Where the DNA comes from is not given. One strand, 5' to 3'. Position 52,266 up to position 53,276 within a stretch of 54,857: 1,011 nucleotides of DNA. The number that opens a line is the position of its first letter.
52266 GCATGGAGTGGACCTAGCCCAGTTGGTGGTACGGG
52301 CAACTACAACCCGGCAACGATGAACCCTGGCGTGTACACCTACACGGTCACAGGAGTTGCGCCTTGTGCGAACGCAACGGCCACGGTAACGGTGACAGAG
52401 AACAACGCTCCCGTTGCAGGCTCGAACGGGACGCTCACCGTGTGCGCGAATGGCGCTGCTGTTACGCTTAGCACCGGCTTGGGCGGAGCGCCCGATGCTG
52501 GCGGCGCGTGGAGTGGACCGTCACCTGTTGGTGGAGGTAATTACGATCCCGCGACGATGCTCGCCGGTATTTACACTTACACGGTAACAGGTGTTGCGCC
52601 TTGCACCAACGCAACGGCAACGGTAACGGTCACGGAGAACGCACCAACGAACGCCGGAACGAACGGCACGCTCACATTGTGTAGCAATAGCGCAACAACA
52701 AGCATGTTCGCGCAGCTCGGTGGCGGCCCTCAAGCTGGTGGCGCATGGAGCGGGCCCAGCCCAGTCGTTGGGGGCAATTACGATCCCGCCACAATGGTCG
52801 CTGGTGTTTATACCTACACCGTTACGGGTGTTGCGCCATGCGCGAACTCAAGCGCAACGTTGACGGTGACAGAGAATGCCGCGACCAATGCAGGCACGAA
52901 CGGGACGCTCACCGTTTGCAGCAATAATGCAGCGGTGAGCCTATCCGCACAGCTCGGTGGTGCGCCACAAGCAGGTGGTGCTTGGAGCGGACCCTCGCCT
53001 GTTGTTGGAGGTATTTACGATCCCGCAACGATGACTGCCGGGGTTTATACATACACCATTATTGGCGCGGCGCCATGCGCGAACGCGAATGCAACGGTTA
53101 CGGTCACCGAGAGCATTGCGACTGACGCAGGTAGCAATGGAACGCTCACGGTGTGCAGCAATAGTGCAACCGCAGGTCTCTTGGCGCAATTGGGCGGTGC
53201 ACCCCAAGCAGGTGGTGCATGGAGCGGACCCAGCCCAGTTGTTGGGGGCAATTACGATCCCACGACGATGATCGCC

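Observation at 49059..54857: Giant open-ended repeat-protein gene that the supplied ORF track does not list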

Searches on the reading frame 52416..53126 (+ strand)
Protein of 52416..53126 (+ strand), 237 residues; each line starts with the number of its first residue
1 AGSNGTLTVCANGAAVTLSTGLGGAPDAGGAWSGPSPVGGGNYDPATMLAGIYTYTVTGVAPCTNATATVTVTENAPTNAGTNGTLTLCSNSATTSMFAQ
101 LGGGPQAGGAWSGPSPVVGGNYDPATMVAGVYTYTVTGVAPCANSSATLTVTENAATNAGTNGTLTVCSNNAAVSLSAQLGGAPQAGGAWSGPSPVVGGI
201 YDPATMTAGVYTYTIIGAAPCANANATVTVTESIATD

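Call 35: search_solved_structures(query=A3, max_evalue=1)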
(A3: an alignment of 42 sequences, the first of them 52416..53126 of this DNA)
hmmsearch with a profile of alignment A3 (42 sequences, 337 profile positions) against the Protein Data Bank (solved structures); distinct sequences matched with E-value up to 1: 8.
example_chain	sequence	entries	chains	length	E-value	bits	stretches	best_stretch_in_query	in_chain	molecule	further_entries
7b5h_AA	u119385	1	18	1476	0.011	18.1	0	161-244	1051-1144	All3314 protein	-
6nz0_Z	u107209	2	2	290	0.019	17.4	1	156-264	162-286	Dyslexia-associated protein KIAA0319-like protein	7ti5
5aea_A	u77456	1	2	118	0.045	16.1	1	59-105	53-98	NEURAL CELL ADHESION MOLECULE 1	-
5ixh_A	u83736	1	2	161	0.1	14.9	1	176-272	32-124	YceI-like domain protein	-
2ncm_A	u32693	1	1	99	0.32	13.3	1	59-102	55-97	NEURAL CELL ADHESION MOLECULE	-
7k1r_A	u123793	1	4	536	0.71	12.2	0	208-235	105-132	Beta xylosidase GH43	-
8uws_C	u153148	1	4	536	0.71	12.2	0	208-235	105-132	Beta-xylosidase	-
2wia_A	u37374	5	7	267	0.83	12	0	40-86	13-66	FERROUS IRON TRANSPORT PROTEIN B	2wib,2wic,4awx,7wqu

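Call 49: predict_structure(alignment_id=A3)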
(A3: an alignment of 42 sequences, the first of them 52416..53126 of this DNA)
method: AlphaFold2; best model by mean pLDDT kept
length: 237 residues; sequences in the alignment: 42
mean_pLDDT: 96.7   pTM: 0.80
mean pLDDT of the five models: 96.7, 95.6, 94.5, 93.2, 66.7
residues with pLDDT >= 90: 234; 70-90: 2; 50-70: 1; < 50: 0
segments of 3 or more residues with pLDDT < 50: none
pLDDT, mean of each block of 10 residues (from residue 1): 97 96 95 96 97 97 96 97 98 97 96 97 98 98 98 97 97 97 96 97 97 97 98 88
secondary structure, 60 per line:
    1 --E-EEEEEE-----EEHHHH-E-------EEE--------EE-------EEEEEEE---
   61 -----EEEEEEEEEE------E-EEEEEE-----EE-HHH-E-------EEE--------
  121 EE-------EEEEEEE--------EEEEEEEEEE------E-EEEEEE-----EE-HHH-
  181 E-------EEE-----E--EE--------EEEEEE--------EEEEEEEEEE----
elements in order: E5-10 H18-21 E31-33 E51-57 E66-75 E84-89 E110-112 E130-136 E145-154 E163-168 E189-191 E210-215 E224-233

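Call 52: fold_search(model_id=the predicted structure, library=pdb)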
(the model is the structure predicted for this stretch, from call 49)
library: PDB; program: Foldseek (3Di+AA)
matches with E <= 10: 862; with E <= 0.001: 89
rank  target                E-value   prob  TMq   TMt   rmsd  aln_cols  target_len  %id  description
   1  9g8b_A                1.0e-06  1.00  0.36  0.27  21.2       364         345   17  CryoEM structure of the fragment-2 (2892-3236) in the grappling hook protein A (GhpA) in the bacterium Aureispira sp.  (released 2024-10-16)
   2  9flu_A                2.3e-06  1.00  0.33  0.26  20.5       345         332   18  CryoEM structure of the fragment-1 (3402-3733) in the grappling hook protein A (GhpA) in the bacterium Aureispira sp.  (released 2024-10-16)
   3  7ol4_D                6.3e-06  1.00  0.35  0.17  18.3       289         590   13  Mouse contactin-1 neurofascin-155 immunoglobulin domains adhesion complex (released 2022-12-14)
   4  7ol4_C                6.6e-06  1.00  0.36  0.18  16.9       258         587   14  Mouse contactin-1 neurofascin-155 immunoglobulin domains adhesion complex (released 2022-12-14)
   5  9flv_A                9.6e-06  1.00  0.32  0.21  21.1       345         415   18  CryoEM structure of the fragment-5 (2393-2807) in the grappling hook protein A (GhpA) in the bacterium Aureispira sp.  (released 2024-10-16)
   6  3laf_A                9.6e-06  1.00  0.25  0.18  26.2       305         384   13  Structure of DCC, a netrin-1 receptor (released 2011-03-02)
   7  9flw_A                1.1e-05  1.00  0.40  0.24   8.0       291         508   19  CryoEM structure of the fragment-6 (3571-4078) in the grappling hook protein A (GhpA) in the bacterium Aureispira sp.  (released 2024-10-16)
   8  2rjm                  1.1e-05  1.00  0.45  0.40   9.0       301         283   11  3Ig structure of titin domains I67-I69 E-to-A mutated variant (released 2008-01-22)
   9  7ok5_B                1.2e-05  1.00  0.38  0.18  16.0       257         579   12  Crystal structure of mouse neurofascin 155 immunoglobulin domains (released 2022-12-14)
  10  9flx_A                1.2e-05  1.00  0.32  0.24  21.0       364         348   14  CryoEM structure of the fragment-4 (4074-4421) in the grappling hook protein A (GhpA) in the bacterium Aureispira sp.  (released 2024-10-16)
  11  9fls_A                1.3e-05  1.00  0.34  0.27   9.1       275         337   18  CryoEM structure of the fragment-3 (2061-2397) in the grappling hook protein A (GhpA) in the bacterium Aureispira sp.  (released 2024-10-16)
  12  9fly_A                1.4e-05  1.00  0.44  0.17   8.3       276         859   19  CryoEM structure of the base (4151-5009) in the grappling hook protein A (GhpA) in the bacterium Aureispira sp. CCB-QB (released 2024-10-16)
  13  4u7m                  1.5e-05  1.00  0.46  0.40   7.6       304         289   13  LRIG1 extracellular domain: Structure and Function Analysis (released 2015-04-08)
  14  7ok5_A                1.6e-05  1.00  0.35  0.18  17.2       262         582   14  Crystal structure of mouse neurofascin 155 immunoglobulin domains (released 2022-12-14)
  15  5e4i                  1.9e-05  1.00  0.43  0.29  20.1       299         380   14  Crystal structure of mouse CNTN5 Ig1-Ig4 domains (released 2016-08-31)
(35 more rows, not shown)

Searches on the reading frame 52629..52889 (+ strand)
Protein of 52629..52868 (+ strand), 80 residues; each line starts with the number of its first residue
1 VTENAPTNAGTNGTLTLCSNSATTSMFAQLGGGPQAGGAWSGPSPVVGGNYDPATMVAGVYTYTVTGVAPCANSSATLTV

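Call 11: search_protein_families(library=pfam, proteins=[window:52629-52868:+], max_evalue=10)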
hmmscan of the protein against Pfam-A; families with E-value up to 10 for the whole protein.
seq(80 aa): 1 family
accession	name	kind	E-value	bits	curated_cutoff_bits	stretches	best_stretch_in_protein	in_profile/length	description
PF09813.14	Coa3_cc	-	1.5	9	27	1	55-68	23-36/48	Cytochrome c oxidase assembly factor 3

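Call 12: search_protein_families(library=ncbifam, proteins=[window:52629-52868:+], max_evalue=10)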
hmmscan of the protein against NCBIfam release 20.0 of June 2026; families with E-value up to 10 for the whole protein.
seq(80 aa): 1 family
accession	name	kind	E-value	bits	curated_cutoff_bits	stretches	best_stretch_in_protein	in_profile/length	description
NF033212.1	SapB_AmfS_lanti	subfamily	0.082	13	25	1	7-22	20-35/42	SapB/AmfS family lanthipeptide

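Call 57: search_protein_representatives(alignment_id=A4)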
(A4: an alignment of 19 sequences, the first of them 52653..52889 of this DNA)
Query: 19 sequences, 79 profile positions. Proteins with E-value up to 0.001 (for the whole library): 3168; up to 1e-10: 1692; up to 1e-30: 654. The best 150 are listed.
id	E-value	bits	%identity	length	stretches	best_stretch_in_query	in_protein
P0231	0.0e+00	2135.1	-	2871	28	1-77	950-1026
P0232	0.0e+00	1650.3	-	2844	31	1-77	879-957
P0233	0.0e+00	1648.4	-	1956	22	1-79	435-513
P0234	0.0e+00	1639.9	-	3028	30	1-78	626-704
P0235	0.0e+00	1631.3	-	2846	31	1-79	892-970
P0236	0.0e+00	1541.3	-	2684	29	1-74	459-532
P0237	0.0e+00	1433.1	-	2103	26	1-78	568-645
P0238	0.0e+00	1380.7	-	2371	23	1-73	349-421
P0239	0.0e+00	1325.5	-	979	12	1-79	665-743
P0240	0.0e+00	1316.6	-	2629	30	1-79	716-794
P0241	0.0e+00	1286.1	-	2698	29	1-77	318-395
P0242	0.0e+00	1255.7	-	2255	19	1-78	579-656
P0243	0.0e+00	1250.1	-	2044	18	1-76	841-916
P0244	0.0e+00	1248.2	-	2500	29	1-78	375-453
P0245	0.0e+00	1180.8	-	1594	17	1-79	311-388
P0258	7.8e-254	836.5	-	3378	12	1-73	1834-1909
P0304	7.3e-141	474.5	-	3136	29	1-79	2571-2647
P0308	4.2e-137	462.4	-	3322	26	8-75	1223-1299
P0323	6.4e-125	423.4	-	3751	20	8-75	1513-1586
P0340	2.7e-112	382.9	-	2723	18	1-76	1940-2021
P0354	4.4e-102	350.2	-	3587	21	1-75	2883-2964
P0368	1.7e-94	325.9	-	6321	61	9-75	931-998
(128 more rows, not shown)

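Call 60: search_protein_families(library=pfam, proteins=[P0323, P0258, P0231], max_evalue=0.001)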
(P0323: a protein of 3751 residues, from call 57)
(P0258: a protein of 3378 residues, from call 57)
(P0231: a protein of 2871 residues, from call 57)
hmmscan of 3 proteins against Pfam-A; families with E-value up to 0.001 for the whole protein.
P0323 (3751 aa): 6 families
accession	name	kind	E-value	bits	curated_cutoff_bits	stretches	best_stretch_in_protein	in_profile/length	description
PF22352.2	K319L-like_PKD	-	1.1e-28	99.5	27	0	2285-2361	2-84/84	K319L-like, PKD domain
PF13585.12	CHU_C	-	3.9e-16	59.4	27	1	3668-3744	3-86/86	CHU_C Type IX secretion signal domain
PF12527.13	DUF3727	-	1.1e-13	51.7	23.8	0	1216-1241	9-34/97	Protein of unknown function (DUF3727)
PF13573.12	SprB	-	1.2e-13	50.9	28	2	133-161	8-36/37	SprB repeat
PF25682.1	Phage_VG64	-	1.2e-07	32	27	0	1566-1590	13-37/127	Mycobacterium phage VG64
PF09912.14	DUF2141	-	6e-06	26.6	24.4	0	2997-3052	9-66/112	Uncharacterized protein conserved in bacteria (DUF2141)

P0258 (3378 aa): 7 families
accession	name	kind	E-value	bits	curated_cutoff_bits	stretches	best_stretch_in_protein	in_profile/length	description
PF25778.1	DUF7948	-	9.6e-56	189.6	27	1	63-272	1-213/214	Domain of unknown function (DUF7948)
PF13585.12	CHU_C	-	3.1e-25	88.5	27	1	3285-3376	3-86/86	CHU_C Type IX secretion signal domain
PF18911.6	PKD_4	-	8.4e-12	45.4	27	1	789-835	24-70/85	PKD domain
PF00801.26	PKD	-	3.7e-10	40.1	23.5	1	786-837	14-69/80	PKD domain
PF06739.17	SBBP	-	2.1e-08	34.4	20.5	1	351-385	3-38/38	Beta-propeller repeat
PF21794.3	RAD51D_N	-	2.9e-06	27.8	27.3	0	994-1012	6-24/60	RAD51D, N-terminal domain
PF13620.12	CarboxypepD_reg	-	0.0003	21.5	32.3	0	1051-1095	32-76/82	Carboxypeptidase regulatory-like domain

P0231 (2871 aa): 2 families
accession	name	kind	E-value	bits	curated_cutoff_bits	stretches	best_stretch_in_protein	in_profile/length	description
PF13585.12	CHU_C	-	6.6e-14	52.2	27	1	2781-2867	2-84/86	CHU_C Type IX secretion signal domain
PF18911.6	PKD_4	-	1.7e-06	28.4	27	1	2610-2680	3-76/85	PKD domain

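Call 63: list_cluster_members(proteins=[P0231, P0232, P0234, P0258, P0304, P0308, P0323, P0354, P0368, P0340])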
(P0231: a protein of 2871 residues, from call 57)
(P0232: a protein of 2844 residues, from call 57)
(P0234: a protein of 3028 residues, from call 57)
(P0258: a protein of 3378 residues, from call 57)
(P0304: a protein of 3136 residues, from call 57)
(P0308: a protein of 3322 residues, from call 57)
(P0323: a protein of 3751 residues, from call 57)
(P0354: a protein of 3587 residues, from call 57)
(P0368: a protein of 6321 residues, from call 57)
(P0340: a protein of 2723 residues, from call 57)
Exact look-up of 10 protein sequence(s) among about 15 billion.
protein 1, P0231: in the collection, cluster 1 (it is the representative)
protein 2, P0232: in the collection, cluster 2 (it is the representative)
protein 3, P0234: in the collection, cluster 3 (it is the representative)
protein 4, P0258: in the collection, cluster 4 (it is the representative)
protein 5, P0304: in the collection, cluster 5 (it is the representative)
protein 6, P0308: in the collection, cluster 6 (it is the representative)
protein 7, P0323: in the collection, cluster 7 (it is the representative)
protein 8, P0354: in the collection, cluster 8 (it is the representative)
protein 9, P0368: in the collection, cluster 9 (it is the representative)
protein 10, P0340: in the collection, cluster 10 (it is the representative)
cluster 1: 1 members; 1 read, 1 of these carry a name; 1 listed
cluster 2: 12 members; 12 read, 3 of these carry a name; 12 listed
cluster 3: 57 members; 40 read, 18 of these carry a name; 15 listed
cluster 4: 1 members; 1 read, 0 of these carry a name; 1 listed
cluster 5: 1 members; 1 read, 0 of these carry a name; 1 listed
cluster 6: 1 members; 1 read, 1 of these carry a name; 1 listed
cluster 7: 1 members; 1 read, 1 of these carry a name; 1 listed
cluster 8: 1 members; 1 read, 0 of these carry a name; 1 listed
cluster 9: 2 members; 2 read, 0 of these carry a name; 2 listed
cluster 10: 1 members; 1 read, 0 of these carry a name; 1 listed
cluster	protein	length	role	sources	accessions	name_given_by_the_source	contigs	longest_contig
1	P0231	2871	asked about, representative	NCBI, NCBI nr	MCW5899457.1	MAG: gliding motility-associated C-terminal domain-containing protein [Flavobacteriales ... | gliding motility-associated C-terminal domain-containing protein [Flavobacteriales ...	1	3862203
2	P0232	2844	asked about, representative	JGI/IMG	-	-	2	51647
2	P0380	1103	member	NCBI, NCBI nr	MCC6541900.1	MAG: hypothetical protein IT225_06740, partial [Flavobacteriales bacterium] | hypothetical protein [Flavobacteriales bacterium]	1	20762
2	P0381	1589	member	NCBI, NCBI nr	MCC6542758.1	MAG: gliding motility-associated C-terminal domain-containing protein, partial ... | gliding motility-associated C-terminal domain-containing protein [Flavobacteriales ...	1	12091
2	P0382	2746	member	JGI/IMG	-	gliding motility-associated-like protein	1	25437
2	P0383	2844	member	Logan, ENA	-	-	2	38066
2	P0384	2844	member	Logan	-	-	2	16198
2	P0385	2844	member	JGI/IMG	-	-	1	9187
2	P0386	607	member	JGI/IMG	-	-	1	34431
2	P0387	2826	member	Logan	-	-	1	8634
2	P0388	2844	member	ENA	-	-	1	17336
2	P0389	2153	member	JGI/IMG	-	-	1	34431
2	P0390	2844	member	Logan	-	-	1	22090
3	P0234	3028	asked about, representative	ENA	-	-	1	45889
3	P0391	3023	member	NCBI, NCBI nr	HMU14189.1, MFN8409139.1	MAG TPA: gliding motility-associated C-terminal domain-containing protein ... | gliding motility-associated C-terminal domain-containing protein [Flavobacteriales ...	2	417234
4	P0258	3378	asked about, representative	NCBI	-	-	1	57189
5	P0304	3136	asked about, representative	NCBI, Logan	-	-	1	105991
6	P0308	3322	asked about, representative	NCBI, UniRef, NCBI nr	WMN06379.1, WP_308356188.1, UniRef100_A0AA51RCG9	gliding motility-associated C-terminal domain-containing protein [Marivirga arenosa] | Gliding motility-associated C-terminal domain-containing protein n=1 Tax=Marivirga ... | gliding motility-associated C-terminal domain-containing protein [Marivirga sp. ABR2-2]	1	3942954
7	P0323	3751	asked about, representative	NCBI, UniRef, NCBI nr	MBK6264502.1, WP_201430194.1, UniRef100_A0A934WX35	gliding motility-associated C-terminal domain-containing protein [Marivirga sp. S37H4] | Gliding motility-associated C-terminal domain-containing protein n=1 Tax=Marivirga ... | gliding motility-associated C-terminal domain-containing protein [Marivirga aurantiaca]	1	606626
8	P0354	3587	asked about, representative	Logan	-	-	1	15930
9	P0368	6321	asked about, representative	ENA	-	-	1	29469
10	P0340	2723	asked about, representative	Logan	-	-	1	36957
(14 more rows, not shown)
